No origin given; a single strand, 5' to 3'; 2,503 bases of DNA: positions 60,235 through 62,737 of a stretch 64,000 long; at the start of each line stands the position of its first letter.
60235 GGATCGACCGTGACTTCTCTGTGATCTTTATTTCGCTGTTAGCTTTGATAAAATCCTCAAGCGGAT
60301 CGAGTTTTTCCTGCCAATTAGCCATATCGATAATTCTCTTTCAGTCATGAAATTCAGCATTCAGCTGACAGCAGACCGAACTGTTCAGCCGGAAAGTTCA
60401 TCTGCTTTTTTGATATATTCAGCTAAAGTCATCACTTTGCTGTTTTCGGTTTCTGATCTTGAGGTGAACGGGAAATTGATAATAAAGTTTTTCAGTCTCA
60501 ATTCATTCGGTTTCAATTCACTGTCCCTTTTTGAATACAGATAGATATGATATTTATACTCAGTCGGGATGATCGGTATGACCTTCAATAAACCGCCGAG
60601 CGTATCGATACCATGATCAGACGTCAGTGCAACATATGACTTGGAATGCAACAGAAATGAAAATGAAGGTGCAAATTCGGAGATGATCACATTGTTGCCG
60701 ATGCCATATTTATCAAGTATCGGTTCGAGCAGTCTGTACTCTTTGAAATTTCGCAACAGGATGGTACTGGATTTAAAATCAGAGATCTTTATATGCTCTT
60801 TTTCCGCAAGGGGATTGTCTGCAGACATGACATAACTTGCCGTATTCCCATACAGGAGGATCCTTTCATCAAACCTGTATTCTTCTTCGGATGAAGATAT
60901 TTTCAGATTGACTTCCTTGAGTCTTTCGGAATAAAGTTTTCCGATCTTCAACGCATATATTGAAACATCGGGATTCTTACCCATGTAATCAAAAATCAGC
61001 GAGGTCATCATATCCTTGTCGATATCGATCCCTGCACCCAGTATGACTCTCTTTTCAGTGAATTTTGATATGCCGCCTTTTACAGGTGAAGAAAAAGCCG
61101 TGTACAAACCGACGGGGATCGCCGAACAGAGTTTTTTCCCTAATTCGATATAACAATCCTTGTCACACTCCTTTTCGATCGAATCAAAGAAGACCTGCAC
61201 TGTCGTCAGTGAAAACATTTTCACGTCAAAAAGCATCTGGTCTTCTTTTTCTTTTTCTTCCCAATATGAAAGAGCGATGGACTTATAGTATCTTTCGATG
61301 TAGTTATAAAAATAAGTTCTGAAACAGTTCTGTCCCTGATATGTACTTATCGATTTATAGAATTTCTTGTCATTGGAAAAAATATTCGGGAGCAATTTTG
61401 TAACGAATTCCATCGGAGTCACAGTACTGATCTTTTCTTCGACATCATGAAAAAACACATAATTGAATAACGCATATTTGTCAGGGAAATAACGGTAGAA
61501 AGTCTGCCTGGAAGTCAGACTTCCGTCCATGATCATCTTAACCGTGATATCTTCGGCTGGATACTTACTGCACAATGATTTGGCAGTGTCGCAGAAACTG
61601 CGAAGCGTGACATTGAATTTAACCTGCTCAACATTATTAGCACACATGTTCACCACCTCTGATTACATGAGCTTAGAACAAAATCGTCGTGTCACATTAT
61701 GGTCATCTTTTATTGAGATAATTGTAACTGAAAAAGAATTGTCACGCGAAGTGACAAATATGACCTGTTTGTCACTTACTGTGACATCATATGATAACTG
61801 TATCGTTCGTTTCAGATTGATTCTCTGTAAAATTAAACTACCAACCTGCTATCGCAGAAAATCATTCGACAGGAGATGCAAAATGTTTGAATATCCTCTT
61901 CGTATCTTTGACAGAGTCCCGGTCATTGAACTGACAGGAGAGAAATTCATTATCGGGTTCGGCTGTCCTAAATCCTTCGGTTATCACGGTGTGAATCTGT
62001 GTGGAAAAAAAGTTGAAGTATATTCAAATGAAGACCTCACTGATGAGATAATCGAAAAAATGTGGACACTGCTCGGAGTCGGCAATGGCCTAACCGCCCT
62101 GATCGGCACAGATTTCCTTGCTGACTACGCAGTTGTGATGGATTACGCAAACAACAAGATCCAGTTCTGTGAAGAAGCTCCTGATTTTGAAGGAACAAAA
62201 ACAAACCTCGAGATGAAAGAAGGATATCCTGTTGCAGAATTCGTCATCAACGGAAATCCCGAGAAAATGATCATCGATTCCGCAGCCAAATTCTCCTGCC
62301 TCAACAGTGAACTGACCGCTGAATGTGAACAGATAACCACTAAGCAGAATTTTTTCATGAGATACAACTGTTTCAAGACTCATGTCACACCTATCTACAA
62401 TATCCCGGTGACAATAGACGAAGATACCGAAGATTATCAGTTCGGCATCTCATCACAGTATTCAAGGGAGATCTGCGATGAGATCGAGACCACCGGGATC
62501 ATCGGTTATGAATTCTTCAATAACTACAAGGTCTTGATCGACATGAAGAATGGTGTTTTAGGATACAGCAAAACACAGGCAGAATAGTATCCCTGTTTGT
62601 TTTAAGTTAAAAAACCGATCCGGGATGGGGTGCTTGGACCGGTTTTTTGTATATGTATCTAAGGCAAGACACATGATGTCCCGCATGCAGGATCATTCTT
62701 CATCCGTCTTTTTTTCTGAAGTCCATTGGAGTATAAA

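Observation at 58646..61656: Minus-strand three-gene unit (fused regulator, 427-aa orphan, 126-aa Cys/His protein) converging on molybdoenzyme operon 2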

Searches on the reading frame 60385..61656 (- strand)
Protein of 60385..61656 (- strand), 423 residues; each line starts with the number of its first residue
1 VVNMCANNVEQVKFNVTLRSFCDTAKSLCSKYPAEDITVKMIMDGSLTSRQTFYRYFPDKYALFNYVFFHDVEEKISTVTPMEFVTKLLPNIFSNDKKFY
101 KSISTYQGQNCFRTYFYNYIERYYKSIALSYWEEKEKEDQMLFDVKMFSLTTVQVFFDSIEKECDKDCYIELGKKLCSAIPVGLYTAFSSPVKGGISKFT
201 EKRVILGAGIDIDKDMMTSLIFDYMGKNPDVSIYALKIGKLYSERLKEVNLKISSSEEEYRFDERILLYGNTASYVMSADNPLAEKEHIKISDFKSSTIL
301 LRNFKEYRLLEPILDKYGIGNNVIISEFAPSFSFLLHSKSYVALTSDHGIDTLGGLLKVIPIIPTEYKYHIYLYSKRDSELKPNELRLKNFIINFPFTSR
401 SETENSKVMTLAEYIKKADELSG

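Call 3: search_protein_families(library=pfam, proteins=[window:60385-61656:-], max_evalue=0.1)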
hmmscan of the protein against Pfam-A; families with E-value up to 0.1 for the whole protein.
window:60385-61656:- (423 aa): 5 families
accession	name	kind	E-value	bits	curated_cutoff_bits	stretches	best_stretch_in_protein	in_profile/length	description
PF00440.29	TetR_N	-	1.7e-05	24.9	24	1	23-66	3-46/47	Bacterial regulatory proteins, tetR family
PF14278.11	TetR_C_8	-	0.00025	21.5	26.1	1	91-166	12-88/103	Transcriptional regulator C-terminal region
PF03466.25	LysR_substrate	-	0.0083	16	28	1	269-389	76-201/209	LysR substrate binding domain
PF05902.18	4_1_CTD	-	0.051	14.1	25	0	189-233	51-97/107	4.1 protein C-terminal domain (CTD)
PF02796.21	HTH_7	-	0.064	13.8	23.8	0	38-59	23-44/45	Helix-turn-helix domain of resolvase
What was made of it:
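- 60385..61647 (-): TetR-family regulator gene, 420 aa from ATG 61647 (an alternative GTG start is at 61656). It has a DhaS-like TetR N-terminal half and an extra C-terminal domain of about 240 aa with uncertain, possibly LysR-substrate-like, fold. LysR_substrate: E 0.008, 16 bits against a cut-off of 28 (call 3).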

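Call 4: search_protein_families(library=ncbifam, proteins=[window:60385-61656:-], max_evalue=0.1)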
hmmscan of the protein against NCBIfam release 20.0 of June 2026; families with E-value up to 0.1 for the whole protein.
window:60385-61656:- (423 aa): 1 family
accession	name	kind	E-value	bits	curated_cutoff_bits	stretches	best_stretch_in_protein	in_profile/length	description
TIGR02366.1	DHAK_reg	equivalog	1.4e-16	60.9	129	1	27-168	14-161/176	dihydroxyacetone kinase transcriptional activator DhaS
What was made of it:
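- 60385..61647 (-): NCBIfam DhaS: 60.9 bits against a cut-off of 129 (call 4).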

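Call 62: find_homologous_proteins(query=window:60385-61647:-)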
Query window:60385-61647:- (420 aa): 1 proteins with E <= 0.001 among 5069 candidates.
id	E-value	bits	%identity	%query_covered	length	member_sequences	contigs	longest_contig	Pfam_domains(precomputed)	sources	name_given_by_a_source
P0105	8.0e-277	936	100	100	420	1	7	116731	PF00440.30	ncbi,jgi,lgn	jgi:hypothetical protein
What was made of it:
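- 60385..61647 (-): No homologues in 5.8 billion proteins by word-index search (call 62).
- Closest known: DhaS-type TetR regulators. Different: It has no detectable close relatives (call 62).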

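Call 63: search_solved_structures(query=window:60385-61647:-, max_evalue=1)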
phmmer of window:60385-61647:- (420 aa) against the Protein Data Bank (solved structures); distinct sequences matched with E-value up to 1: 13.
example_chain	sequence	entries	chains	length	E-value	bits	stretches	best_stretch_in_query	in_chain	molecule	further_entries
4mk6_A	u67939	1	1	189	0.0016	20.8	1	13-101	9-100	Probable Dihydroxyacetone Kinase Regulator DHSK_reg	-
2iu5_A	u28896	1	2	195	0.0064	18.9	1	13-101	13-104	HTH-TYPE DHAKLM OPERON TRANSCRIPTIONAL ACTIVATOR DHAS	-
8z6d_A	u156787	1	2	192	0.026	16.8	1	16-64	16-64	TetR/AcrR family transcriptional regulator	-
1t56_A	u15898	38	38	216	0.037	16.4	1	19-61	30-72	EthR repressor | HTH-type transcriptional regulator EthR | TetR-family transcriptional regulatory repressor protein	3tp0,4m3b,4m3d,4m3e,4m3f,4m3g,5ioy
5eyr_A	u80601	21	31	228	0.04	16.2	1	19-61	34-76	HTH-type transcriptional regulator EthR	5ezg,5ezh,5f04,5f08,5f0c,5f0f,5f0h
6hnz_A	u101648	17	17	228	0.04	16.2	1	19-61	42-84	HTH-type transcriptional regulator EthR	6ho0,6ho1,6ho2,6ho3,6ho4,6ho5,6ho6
3qpl_A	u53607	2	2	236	0.043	16.2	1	19-61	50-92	HTH-type transcriptional regulator EthR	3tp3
1u9n_A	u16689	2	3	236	0.043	16.2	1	19-61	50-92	Transcriptional repressor EthR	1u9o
3g1m_A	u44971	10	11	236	0.043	16.2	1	19-61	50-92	TRANSCRIPTIONAL REGULATORY REPRESSOR PROTEIN (TETR-FAMILY) ETHR | HTH-type transcriptional regulator EthR | Transcriptional regulatory repressor protein (TETR-f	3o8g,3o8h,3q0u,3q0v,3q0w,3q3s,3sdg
3g1o_A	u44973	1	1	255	0.049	16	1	19-61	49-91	TRANSCRIPTIONAL REGULATORY REPRESSOR PROTEIN (TETR-FAMILY) ETHR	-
3g1l_A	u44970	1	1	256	0.049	16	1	19-61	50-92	TRANSCRIPTIONAL REGULATORY REPRESSOR PROTEIN (TETR-FAMILY) ETHR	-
4me9_A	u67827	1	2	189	0.17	14.2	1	19-80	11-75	Transcriptional regulator, TetR family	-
3aqs_A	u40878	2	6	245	0.45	12.8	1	18-73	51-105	Bacterial regulatory proteins, tetR family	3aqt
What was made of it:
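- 60385..61647 (-): PDB hits cover only residues 13-101 and are DhaS-type TetR proteins (call 63).
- On TetR family (regulator gene): PDB TetR/DhaS hits support it (call 63).
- On LysR substrate-binding domain (C-terminal half of the regulator): No PDB match to this half (call 63).
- Closest known: DhaS-type TetR regulators. Same: The N-terminal 170 residues match TetR_N and the DhaS model, and PDB entries 4mk6 and 2iu5 (calls 3, 4, 63).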

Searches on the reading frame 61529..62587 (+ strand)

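Call 3: search_protein_families(library=pfam, proteins=[window:61529-62587:+], max_evalue=0.1)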
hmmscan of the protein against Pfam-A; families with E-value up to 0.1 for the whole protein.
window:61529-62587:+ (352 aa): 3 families
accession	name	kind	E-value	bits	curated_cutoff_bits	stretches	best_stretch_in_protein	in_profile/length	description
PF13975.11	gag-asp_proteas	-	0.0042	18.1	28.2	1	238-284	3-49/92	gag-polyprotein putative aspartyl protease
PF06082.17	YjbH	-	0.058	12.6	24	1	260-335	373-449/658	Exopolysaccharide biosynthesis protein YbjH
PF13650.11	Asp_protease_2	-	0.07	14.3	24.3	0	238-280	3-45/90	Aspartyl protease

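Call 4: search_protein_families(library=ncbifam, proteins=[window:61529-62587:+], max_evalue=0.1)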
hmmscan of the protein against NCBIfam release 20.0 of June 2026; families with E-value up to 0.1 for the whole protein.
window:61529-62587:+ (352 aa): 0 families
